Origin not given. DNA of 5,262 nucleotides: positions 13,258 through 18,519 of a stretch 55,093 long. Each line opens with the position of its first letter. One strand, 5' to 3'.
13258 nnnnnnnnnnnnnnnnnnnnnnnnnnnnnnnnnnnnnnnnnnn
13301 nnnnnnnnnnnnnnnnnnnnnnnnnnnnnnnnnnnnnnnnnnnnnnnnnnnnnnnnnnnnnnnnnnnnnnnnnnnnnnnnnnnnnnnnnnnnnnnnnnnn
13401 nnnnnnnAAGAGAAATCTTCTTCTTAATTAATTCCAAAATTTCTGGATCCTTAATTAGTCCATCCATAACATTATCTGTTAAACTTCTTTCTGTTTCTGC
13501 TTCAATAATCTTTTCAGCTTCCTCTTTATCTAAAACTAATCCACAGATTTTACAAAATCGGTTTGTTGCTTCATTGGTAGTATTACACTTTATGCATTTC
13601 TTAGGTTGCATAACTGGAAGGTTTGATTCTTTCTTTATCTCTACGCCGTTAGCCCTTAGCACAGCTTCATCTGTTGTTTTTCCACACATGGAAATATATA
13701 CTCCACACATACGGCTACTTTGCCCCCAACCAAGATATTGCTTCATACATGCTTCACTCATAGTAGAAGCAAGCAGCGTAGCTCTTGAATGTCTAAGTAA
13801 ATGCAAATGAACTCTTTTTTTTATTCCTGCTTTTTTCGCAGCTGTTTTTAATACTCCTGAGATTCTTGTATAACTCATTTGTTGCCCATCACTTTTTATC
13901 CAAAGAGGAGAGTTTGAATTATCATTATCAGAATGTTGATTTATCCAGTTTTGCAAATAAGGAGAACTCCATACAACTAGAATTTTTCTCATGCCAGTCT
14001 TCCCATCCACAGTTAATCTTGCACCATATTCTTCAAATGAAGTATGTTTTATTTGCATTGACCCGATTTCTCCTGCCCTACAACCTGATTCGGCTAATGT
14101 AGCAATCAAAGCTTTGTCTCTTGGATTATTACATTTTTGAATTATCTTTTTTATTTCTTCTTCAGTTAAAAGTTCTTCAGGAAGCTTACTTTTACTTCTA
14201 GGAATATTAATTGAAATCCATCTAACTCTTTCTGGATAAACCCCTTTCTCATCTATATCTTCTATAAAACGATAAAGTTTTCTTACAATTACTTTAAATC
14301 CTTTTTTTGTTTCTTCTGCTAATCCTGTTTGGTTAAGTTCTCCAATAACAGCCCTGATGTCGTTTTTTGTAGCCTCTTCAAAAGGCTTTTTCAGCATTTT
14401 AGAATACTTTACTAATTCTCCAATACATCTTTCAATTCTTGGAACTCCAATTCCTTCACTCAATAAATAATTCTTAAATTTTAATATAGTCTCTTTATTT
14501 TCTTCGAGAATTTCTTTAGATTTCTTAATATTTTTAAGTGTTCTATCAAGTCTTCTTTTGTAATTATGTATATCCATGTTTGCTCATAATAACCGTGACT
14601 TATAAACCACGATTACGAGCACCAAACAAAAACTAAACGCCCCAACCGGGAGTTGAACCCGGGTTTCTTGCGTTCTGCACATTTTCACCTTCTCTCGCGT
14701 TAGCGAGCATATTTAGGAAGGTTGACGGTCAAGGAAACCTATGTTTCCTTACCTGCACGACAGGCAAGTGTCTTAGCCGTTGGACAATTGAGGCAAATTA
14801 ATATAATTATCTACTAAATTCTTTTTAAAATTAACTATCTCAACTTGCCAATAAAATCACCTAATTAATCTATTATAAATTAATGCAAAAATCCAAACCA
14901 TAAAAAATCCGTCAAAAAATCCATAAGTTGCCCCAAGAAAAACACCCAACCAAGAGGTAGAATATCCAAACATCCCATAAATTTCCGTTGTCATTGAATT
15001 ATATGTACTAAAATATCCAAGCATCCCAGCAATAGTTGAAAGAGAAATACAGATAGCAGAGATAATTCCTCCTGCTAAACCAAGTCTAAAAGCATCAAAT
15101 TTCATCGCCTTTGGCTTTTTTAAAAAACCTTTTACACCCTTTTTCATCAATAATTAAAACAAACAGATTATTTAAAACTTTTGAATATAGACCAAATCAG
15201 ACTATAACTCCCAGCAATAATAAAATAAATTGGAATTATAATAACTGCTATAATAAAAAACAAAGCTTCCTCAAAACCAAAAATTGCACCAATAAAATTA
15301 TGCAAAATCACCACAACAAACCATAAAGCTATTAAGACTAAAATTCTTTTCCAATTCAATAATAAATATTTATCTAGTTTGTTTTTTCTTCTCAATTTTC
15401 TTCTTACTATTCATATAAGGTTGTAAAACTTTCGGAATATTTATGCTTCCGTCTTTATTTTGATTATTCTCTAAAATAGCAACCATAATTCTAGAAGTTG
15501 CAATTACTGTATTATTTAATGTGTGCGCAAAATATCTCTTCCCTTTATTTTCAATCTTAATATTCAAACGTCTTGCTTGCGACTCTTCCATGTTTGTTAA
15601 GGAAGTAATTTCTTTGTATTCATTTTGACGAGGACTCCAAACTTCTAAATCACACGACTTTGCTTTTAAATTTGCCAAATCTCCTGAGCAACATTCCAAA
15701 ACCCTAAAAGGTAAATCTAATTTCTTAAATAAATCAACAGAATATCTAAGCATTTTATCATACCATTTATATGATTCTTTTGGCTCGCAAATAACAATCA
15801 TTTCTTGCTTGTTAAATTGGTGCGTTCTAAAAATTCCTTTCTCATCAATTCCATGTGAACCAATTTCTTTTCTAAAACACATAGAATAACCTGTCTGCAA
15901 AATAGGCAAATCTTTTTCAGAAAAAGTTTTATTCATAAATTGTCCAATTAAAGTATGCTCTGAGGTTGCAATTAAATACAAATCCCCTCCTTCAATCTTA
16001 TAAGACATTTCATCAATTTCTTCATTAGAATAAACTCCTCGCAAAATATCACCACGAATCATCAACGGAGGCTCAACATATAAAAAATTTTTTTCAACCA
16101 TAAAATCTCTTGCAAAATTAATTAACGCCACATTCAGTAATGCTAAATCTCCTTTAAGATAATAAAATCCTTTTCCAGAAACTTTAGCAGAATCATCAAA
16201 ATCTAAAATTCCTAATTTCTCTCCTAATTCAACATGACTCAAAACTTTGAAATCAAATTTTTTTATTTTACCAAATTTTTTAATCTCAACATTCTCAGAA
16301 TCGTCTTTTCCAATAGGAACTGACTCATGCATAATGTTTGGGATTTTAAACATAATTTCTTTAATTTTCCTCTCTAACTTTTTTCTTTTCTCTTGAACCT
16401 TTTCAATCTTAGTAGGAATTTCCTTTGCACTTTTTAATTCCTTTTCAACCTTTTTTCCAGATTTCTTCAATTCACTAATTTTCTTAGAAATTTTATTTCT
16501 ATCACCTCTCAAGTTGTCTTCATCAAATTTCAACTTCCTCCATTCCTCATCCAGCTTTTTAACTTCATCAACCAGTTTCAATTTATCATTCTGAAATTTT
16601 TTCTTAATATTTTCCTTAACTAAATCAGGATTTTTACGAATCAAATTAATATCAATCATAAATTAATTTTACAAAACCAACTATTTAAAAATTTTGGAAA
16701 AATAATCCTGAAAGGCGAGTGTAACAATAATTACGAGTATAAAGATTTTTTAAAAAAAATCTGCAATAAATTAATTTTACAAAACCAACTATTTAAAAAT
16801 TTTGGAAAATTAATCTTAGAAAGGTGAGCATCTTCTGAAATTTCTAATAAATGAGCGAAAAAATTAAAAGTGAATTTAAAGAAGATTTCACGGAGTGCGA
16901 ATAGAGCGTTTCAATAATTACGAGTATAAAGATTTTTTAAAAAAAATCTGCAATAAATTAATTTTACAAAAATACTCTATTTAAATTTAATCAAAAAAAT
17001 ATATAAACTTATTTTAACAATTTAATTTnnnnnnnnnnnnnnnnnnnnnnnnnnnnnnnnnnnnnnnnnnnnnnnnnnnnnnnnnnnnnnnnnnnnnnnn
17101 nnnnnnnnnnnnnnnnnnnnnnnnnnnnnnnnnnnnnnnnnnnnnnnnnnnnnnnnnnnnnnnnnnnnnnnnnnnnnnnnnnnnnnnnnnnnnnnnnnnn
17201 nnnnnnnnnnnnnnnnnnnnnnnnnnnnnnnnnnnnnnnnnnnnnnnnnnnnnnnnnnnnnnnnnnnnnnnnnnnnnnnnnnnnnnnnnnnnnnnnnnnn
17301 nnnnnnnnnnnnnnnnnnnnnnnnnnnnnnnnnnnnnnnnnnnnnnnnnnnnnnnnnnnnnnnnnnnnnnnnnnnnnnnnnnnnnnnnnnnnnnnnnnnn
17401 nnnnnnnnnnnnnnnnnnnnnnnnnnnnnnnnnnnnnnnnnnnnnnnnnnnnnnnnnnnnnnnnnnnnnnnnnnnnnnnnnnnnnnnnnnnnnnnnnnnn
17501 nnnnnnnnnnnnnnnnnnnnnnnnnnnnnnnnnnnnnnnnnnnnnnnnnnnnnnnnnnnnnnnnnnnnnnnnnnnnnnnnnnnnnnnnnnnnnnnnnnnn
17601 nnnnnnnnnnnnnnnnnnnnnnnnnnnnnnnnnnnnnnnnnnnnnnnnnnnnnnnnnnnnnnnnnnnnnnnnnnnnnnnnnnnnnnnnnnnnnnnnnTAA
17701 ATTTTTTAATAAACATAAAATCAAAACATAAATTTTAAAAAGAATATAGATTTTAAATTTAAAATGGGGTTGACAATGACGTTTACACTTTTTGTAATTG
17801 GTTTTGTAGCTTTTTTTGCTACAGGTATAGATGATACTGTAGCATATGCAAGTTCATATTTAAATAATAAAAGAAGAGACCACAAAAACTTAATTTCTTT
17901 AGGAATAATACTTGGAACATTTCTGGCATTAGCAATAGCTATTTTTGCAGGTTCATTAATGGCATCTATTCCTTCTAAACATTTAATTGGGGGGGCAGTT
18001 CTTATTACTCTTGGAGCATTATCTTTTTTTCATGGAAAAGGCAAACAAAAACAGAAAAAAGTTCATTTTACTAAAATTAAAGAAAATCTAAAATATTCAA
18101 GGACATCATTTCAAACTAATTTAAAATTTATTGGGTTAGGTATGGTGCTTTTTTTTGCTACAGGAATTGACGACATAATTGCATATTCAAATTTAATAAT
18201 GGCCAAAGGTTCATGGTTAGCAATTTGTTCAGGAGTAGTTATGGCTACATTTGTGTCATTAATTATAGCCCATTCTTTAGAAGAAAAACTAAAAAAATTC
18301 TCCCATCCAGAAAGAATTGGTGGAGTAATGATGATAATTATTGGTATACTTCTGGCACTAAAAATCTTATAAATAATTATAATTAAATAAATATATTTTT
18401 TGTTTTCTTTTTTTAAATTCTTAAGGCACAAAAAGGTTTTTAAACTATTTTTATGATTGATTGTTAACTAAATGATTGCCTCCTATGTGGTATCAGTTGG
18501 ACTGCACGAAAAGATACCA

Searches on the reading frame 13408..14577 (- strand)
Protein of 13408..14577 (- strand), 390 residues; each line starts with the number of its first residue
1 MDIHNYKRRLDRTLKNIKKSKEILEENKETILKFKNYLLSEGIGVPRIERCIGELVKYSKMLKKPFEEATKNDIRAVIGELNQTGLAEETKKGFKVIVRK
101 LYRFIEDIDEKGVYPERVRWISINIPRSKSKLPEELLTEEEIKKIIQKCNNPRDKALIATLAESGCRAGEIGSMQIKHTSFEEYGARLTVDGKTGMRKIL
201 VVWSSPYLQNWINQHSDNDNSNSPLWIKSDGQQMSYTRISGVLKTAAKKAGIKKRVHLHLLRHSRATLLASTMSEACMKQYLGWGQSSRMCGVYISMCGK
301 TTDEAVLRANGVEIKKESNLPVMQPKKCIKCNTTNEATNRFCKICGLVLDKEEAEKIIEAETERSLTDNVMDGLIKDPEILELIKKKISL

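Call 83: search_protein_families(library=pfam, proteins=[window:13408-14577:-], max_evalue=0.00001)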
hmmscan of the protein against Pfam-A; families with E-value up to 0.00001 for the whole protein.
window:13408-14577:- (390 aa): 1 family
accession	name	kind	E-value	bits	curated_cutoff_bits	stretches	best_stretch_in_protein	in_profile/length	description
PF00589.27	Phage_integrase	-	6.2e-20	72.1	27.1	1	137-294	3-165/172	Phage integrase family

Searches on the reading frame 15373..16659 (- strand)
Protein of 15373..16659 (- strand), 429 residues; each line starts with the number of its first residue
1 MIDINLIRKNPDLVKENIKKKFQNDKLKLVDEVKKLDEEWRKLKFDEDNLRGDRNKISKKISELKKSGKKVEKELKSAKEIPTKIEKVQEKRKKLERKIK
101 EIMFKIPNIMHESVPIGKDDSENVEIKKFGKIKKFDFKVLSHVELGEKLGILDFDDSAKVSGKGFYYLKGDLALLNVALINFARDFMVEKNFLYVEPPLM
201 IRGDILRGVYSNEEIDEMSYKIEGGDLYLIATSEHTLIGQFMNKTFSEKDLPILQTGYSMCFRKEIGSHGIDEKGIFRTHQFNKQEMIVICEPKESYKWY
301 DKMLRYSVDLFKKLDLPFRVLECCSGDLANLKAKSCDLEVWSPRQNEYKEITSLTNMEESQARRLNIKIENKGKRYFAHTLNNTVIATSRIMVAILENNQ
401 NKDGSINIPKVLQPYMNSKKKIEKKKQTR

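Call 83: search_protein_families(library=pfam, proteins=[window:15373-16659:-], max_evalue=0.00001)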
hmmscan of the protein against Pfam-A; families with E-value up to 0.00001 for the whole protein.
window:15373-16659:- (429 aa): 2 families
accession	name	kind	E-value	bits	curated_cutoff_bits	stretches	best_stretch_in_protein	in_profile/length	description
PF00587.30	tRNA-synt_2b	-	2.8e-30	106.1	29.3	1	225-399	9-179/179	tRNA synthetase class II core domain (G, H, P, S and T)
PF02403.27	Seryl_tRNA_N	-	3.9e-25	88.6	28.2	1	1-109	1-107/108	Seryl-tRNA synthetase N-terminal domain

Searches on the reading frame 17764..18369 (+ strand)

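Call 30: search_protein_families(library=pfam, proteins=[window:17764-18369:+])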
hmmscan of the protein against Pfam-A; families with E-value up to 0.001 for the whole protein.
window:17764-18369:+ (202 aa): 4 families
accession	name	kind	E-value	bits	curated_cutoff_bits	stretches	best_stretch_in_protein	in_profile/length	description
PF03741.22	TerC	-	3.6e-07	30.5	27.8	1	27-199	19-176/178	Integral membrane protein TerC family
PF03596.19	Cad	-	3.7e-05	24.2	26.2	1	18-168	2-142/192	Cadmium resistance transporter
PF02673.24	BacA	-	0.00054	20.2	33.4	0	22-100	61-141/257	Bacitracin resistance protein BacA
PF04123.18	DUF373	-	0.00093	19.2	28.3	0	20-196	135-304/335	Domain of unknown function (DUF373)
